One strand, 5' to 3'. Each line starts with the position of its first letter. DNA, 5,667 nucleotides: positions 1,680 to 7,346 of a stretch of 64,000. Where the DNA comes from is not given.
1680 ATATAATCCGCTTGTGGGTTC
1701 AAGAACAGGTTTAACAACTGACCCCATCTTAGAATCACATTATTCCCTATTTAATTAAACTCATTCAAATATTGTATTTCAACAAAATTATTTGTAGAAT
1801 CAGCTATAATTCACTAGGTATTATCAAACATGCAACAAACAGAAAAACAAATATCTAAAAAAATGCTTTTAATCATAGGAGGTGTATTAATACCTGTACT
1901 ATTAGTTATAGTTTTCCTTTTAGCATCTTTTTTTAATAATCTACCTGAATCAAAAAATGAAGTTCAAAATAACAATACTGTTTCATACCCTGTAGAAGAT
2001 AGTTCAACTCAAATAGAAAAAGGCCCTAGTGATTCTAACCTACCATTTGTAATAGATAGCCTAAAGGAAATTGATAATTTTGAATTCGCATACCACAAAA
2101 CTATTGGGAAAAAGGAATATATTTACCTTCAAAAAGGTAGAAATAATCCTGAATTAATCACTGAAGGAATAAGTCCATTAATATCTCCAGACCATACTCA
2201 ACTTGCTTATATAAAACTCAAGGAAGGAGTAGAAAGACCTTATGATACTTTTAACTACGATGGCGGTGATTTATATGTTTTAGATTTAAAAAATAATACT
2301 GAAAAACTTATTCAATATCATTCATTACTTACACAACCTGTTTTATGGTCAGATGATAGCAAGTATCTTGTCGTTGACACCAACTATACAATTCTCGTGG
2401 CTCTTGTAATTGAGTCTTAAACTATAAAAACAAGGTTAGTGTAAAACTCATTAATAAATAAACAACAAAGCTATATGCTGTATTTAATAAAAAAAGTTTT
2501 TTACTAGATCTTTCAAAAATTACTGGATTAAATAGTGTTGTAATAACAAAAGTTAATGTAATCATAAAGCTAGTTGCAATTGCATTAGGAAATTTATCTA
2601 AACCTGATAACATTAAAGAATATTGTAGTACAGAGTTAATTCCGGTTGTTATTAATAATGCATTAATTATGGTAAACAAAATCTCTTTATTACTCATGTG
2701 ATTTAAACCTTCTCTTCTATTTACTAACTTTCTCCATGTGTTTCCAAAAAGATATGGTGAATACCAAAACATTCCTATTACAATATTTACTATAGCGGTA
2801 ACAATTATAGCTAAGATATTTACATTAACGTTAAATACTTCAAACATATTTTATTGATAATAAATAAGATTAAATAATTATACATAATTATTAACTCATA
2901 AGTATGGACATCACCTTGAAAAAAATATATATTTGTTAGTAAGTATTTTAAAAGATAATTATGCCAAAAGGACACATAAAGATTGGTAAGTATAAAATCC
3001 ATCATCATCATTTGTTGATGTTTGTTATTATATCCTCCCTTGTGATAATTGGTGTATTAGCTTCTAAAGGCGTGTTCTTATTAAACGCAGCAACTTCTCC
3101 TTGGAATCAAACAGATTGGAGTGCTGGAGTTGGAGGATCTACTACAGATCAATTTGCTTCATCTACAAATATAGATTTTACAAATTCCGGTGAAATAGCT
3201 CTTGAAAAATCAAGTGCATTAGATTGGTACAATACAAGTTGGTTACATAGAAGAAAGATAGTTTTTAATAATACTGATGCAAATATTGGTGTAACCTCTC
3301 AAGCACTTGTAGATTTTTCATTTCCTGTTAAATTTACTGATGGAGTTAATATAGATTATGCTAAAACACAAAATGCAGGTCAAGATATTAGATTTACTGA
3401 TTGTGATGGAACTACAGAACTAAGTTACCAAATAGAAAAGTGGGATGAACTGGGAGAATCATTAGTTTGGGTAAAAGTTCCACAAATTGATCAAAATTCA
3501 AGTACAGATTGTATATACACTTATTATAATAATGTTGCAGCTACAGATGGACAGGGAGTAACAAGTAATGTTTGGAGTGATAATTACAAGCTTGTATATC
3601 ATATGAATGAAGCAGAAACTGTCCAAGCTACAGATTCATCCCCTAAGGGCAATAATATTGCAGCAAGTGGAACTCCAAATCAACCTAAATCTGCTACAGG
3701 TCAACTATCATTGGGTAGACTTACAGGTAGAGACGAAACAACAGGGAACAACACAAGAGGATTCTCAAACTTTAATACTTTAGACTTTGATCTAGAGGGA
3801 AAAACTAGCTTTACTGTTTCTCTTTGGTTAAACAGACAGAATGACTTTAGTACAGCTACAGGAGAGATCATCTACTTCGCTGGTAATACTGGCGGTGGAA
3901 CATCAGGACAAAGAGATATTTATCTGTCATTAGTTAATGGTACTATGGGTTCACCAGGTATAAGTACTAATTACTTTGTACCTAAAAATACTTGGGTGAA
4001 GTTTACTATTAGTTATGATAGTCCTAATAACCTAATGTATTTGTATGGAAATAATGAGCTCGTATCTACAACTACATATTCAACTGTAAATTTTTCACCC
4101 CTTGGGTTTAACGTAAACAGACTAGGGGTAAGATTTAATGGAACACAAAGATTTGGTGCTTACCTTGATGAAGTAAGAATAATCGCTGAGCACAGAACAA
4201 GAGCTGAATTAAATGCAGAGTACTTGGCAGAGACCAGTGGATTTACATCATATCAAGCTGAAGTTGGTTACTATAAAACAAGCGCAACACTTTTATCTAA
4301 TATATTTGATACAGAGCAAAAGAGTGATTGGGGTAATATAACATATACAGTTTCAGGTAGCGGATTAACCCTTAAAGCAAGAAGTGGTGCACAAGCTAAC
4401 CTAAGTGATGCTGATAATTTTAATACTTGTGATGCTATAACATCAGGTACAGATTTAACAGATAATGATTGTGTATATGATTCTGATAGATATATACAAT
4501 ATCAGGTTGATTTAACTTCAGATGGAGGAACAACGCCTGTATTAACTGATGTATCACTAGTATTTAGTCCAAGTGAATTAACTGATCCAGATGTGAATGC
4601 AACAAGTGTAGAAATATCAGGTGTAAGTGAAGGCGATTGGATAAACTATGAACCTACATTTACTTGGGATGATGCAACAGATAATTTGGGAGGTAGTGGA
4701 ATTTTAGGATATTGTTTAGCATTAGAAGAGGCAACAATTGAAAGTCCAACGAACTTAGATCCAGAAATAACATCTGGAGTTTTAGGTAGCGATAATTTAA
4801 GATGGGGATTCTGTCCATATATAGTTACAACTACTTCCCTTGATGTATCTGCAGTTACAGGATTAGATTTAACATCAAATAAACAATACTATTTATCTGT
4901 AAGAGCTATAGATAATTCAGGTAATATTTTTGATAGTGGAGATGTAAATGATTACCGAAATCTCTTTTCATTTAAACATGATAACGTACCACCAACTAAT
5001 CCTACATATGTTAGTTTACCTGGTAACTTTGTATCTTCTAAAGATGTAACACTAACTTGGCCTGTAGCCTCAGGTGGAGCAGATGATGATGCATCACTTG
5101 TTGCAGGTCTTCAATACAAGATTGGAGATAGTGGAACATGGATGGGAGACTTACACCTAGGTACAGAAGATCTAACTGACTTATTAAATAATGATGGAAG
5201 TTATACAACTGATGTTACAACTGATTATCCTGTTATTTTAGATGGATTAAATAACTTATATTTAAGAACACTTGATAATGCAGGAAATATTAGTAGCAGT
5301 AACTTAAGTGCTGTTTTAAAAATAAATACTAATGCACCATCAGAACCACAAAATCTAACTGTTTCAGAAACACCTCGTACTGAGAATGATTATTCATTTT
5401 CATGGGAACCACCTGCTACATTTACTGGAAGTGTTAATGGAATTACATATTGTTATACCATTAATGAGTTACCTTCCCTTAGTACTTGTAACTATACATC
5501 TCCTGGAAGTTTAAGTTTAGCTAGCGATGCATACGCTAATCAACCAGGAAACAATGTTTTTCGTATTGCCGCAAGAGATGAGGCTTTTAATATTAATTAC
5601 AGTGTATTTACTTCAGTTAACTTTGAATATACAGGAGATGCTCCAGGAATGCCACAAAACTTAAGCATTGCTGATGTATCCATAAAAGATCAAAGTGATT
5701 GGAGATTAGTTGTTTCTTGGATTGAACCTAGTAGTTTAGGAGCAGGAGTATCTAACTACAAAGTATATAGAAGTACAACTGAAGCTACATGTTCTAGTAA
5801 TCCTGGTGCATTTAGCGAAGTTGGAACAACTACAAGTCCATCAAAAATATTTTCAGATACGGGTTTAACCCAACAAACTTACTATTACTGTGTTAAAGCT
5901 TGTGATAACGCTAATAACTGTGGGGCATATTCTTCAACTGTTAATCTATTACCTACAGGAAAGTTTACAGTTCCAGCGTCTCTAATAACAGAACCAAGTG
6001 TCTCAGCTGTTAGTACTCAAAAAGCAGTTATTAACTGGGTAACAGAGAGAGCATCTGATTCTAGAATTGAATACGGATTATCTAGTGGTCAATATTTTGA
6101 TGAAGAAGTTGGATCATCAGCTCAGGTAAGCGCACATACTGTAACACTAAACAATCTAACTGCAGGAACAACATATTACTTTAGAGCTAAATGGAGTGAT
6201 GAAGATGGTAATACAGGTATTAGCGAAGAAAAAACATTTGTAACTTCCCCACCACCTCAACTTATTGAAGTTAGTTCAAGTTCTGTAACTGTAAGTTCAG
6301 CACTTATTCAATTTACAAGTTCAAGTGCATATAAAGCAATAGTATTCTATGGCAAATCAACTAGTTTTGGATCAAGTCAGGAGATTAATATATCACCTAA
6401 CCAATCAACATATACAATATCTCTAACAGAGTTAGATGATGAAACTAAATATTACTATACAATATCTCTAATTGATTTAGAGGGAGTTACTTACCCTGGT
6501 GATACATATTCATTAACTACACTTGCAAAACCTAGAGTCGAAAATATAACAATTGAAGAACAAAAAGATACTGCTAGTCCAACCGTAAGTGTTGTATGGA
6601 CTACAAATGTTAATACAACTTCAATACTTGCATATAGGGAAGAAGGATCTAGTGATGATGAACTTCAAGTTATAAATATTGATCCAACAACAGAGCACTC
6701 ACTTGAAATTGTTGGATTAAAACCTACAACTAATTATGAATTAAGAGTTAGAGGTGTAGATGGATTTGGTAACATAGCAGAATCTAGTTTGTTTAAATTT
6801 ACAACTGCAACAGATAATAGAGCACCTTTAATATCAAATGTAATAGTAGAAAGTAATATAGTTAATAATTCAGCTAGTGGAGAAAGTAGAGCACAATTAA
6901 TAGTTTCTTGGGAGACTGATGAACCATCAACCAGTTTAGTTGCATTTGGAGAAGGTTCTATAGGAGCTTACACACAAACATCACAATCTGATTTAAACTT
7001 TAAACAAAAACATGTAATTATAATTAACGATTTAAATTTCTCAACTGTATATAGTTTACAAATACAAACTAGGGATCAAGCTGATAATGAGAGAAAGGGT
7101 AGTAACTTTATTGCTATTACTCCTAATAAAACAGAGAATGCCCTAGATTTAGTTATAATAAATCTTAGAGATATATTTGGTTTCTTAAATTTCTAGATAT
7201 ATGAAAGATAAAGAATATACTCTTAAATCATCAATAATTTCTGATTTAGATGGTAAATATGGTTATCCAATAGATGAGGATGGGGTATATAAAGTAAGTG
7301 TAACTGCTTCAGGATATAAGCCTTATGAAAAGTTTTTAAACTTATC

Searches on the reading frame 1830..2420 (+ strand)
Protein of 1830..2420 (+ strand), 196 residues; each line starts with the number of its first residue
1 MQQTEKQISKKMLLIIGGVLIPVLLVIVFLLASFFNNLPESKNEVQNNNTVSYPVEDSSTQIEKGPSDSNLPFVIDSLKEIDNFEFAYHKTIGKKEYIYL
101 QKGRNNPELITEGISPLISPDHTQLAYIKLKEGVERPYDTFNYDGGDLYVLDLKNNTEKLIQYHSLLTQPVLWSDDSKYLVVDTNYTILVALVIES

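Call 68: search_protein_families(library=pfam, proteins=[window:1830-2420:+], max_evalue=0.01)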
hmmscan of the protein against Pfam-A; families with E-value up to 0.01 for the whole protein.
window:1830-2420:+ (196 aa): 0 families

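Call 82: search_solved_structures(query=window:1830-2420:+, max_evalue=10)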
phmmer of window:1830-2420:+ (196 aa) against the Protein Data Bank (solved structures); distinct sequences matched with E-value up to 10: 5.
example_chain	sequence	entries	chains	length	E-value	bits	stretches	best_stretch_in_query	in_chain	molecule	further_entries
1lj9_A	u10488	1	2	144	0.03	17.4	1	74-129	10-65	transcriptional regulator SlyA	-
8t1i_G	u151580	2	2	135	0.73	12.9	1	34-112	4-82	Mediator of RNA polymerase II transcription subunit 10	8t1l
7emf_J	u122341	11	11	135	1.1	12.3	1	34-112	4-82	Mediator of RNA polymerase II transcription subunit 10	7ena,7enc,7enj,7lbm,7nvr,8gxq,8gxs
6nkl_A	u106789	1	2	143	1.2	12.2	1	98-146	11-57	Ribonuclease VapC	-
2cu2_A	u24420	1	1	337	1.3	12.1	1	95-139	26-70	putative mannose-1-phosphate guanylyl transferase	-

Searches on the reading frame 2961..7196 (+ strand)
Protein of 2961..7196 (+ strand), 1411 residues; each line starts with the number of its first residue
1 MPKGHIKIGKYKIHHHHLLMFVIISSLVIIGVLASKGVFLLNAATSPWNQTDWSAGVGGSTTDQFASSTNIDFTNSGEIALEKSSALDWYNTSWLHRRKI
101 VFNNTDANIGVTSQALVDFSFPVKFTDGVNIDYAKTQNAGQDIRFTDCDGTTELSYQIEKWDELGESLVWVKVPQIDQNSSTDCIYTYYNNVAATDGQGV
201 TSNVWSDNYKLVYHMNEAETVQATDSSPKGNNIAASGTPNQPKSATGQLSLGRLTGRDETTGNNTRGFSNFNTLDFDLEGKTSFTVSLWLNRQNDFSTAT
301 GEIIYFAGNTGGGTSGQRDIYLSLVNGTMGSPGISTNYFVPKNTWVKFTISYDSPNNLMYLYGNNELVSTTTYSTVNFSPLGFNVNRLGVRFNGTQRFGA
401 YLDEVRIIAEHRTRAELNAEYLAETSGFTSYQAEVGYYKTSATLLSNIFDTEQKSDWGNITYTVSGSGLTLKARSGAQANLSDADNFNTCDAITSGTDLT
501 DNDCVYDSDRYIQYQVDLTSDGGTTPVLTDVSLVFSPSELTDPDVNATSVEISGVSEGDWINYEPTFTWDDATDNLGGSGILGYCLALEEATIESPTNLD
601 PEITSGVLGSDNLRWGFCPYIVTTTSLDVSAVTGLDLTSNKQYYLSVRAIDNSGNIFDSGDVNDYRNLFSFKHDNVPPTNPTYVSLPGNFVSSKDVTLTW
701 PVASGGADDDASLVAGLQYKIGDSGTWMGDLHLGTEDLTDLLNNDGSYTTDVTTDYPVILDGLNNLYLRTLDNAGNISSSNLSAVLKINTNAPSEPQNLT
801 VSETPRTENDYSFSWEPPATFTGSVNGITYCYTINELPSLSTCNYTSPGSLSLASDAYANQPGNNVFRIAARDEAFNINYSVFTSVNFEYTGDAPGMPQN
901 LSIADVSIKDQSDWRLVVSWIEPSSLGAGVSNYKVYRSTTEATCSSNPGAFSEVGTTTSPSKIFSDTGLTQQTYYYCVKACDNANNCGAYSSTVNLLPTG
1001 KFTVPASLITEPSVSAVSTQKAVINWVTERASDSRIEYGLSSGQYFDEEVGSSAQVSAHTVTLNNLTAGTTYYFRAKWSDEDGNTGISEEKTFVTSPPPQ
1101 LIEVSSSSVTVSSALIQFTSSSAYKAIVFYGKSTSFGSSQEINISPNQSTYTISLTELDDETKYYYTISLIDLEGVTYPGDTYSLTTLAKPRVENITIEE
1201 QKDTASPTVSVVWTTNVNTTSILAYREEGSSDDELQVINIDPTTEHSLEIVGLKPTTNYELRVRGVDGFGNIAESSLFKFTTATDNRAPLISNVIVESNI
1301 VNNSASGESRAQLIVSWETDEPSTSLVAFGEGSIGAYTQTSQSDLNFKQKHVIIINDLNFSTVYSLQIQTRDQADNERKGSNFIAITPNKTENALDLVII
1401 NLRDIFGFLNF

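Call 18: search_protein_families(library=pfam, proteins=[window:2961-7196:+], max_evalue=0.001)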
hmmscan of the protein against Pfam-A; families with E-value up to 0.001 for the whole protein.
window:2961-7196:+ (1411 aa): 6 families
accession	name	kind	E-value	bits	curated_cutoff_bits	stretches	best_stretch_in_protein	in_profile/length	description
PF16656.11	Pur_ac_phosph_N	-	3.2e-19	69.7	30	2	1015-1095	9-93/93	Purple acid Phosphatase, N-terminal domain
PF00041.27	fn3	-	4.9e-17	62.3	25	1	1204-1275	11-78/84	Fibronectin type III domain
PF10102.14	DUF2341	-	4.8e-14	53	23.4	1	140-200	2-64/84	Domain of unknown function (DUF2341)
PF13385.13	Laminin_G_3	-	5.2e-13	49.8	27.6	1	276-417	12-150/151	Concanavalin A-like lectin/glucanases superfamily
PF25059.1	FN3_DSCAM-DSCAML_C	-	3e-09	37.5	39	0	1223-1285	25-82/89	DSCAM/DSCAML C-terminal Fn3-like domain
PF25788.1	Ig_Rha78A_N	-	0.00011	22.9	27.4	0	1049-1095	55-101/105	Rha78A-like, N-terminal immunoglobulin domain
